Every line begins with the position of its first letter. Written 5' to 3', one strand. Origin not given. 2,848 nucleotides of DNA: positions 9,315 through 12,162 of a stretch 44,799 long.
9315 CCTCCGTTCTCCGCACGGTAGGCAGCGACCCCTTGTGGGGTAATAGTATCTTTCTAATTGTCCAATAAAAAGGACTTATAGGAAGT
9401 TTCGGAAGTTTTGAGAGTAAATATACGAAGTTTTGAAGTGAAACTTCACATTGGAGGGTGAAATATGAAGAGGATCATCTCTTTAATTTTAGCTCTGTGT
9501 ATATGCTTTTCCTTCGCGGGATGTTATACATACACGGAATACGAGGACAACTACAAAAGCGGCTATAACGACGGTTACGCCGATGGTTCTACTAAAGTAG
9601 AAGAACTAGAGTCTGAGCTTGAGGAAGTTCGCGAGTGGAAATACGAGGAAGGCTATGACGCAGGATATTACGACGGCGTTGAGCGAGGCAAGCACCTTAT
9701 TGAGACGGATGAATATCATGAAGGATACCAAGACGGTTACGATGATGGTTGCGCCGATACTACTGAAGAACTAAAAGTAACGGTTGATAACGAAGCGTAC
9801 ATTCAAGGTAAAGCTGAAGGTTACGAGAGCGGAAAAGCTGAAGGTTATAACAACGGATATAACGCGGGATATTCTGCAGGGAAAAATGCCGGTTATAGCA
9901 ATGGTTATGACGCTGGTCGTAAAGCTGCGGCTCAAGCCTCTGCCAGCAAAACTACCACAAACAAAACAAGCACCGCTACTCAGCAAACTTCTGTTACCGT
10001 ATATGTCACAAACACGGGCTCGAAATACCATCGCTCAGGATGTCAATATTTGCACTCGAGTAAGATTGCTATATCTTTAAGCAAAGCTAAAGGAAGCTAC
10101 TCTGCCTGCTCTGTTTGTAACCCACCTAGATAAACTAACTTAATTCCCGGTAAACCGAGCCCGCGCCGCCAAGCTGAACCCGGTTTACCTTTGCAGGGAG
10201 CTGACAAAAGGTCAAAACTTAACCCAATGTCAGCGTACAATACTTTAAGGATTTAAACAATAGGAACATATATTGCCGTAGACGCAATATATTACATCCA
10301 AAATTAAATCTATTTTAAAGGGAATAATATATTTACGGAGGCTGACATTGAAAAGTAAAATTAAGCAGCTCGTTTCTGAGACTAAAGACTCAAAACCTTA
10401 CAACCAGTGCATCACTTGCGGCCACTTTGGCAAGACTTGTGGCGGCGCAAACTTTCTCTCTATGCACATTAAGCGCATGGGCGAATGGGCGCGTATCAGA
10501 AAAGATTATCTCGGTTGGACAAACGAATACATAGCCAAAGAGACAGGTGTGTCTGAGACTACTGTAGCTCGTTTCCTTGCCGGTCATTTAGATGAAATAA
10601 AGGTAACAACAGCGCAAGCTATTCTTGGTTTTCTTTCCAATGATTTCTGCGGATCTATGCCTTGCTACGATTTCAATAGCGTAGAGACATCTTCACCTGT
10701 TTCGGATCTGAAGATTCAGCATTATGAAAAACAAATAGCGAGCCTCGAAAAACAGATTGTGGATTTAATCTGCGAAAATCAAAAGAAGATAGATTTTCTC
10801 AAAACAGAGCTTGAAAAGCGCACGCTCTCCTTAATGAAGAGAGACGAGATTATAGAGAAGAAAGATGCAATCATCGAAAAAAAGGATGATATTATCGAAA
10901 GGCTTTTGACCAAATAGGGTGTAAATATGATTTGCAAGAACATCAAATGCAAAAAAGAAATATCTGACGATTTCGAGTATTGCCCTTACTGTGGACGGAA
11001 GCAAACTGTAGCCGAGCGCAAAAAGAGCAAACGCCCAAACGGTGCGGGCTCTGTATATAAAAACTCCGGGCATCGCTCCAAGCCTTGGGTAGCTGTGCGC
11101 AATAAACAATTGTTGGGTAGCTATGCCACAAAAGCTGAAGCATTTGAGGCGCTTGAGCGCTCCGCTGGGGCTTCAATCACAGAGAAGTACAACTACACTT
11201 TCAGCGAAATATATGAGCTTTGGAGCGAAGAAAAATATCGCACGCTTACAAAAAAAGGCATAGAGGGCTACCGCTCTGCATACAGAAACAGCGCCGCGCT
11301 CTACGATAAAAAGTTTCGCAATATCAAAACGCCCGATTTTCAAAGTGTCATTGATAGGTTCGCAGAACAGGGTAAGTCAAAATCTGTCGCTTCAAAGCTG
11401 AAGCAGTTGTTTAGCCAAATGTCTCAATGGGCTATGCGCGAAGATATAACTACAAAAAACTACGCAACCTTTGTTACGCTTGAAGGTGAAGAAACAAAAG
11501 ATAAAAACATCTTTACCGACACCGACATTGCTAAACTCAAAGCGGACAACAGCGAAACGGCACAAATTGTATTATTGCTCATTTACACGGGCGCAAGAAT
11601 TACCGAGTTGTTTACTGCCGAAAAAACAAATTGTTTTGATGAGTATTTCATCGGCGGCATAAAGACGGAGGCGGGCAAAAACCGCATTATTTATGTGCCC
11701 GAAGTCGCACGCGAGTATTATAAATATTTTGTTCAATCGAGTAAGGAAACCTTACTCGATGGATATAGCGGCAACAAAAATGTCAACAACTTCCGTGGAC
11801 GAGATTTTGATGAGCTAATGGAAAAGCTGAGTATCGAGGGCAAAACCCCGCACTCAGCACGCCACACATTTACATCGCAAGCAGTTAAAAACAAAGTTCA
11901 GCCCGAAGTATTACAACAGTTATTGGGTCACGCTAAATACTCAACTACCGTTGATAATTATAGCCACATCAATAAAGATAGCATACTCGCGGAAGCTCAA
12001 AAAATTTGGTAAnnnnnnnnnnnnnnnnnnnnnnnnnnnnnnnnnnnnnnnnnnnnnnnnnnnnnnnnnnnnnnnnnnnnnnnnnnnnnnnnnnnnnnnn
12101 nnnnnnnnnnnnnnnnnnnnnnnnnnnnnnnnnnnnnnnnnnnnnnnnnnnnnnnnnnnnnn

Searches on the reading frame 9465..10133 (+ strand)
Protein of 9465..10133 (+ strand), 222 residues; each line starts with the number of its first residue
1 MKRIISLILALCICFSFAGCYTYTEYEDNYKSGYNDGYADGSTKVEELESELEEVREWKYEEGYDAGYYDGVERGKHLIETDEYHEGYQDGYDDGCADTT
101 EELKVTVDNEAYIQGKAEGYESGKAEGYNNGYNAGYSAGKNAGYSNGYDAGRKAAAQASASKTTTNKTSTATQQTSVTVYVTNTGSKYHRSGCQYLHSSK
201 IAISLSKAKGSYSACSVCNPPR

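Call 88: search_protein_families(library=pfam, proteins=[window:9465-10133:+], max_evalue=0.001)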
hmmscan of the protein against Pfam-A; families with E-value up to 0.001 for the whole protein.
window:9465-10133:+ (222 aa): 1 family
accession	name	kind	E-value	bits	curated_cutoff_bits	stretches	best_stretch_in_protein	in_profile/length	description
PF09811.14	Yae1_N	-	7.7e-10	38.7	27.5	0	114-139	8-33/39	Essential protein Yae1, N terminal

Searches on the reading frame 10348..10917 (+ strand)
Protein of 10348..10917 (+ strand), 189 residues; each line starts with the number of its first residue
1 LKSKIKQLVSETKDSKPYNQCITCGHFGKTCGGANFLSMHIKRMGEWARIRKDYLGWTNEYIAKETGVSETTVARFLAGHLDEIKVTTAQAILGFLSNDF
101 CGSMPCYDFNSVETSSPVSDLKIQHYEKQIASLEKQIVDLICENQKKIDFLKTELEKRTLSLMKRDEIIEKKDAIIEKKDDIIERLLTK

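Call 88: search_protein_families(library=pfam, proteins=[window:10348-10917:+], max_evalue=0.001)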
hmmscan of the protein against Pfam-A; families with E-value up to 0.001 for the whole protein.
window:10348-10917:+ (189 aa): 1 family
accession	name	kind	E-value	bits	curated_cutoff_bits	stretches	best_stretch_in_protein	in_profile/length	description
PF01381.28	HTH_3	-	2.3e-05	24.8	23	1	54-96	7-48/55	Helix-turn-helix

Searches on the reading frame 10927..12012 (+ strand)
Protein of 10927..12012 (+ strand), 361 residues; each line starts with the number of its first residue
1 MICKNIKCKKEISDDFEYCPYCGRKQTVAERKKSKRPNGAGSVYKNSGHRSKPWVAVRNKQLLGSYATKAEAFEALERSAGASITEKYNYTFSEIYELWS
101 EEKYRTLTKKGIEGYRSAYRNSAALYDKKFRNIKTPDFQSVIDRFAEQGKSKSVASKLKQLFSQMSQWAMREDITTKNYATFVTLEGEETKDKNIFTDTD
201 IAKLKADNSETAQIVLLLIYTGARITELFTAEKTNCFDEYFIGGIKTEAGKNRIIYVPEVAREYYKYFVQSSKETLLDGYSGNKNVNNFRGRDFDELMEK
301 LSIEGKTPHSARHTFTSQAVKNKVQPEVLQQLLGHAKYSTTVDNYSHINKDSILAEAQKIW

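Call 54: find_related_loci(query=window:10927-12012:+, collection=viral_contigs, flank=7000)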
Query window:10927-12012:+ (361 aa) in viral_contigs; peptide patterns used: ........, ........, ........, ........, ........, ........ (x = any residue, [..] = any of these).
7 stretches matched a pattern, but none encodes a relative of the query by tblastn (E <= 1e-3).
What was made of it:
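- Tried and rejected: Relatives of the flanking genes: the integrase gave no relatives in IMG/VR (call 54).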

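Call 88: search_protein_families(library=pfam, proteins=[window:10927-12012:+], max_evalue=0.001)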
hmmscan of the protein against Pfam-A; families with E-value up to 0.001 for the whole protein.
window:10927-12012:+ (361 aa): 4 families
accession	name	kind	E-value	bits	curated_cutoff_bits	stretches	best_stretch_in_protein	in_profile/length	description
PF00589.27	Phage_integrase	-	9e-14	52.1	27.1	1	205-350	18-170/172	Phage integrase family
PF22022.2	Phage_int_M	-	0.00049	20.7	27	0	92-180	1-90/96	Phage integrase central domain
PF13240.11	Zn_Ribbon_1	-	0.00064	19.9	25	0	7-25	4-22/23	zinc-ribbon domain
PF14659.12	Phage_int_SAM_3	-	0.00084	20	22.6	0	91-144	1-56/58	Phage integrase, N-terminal SAM-like domain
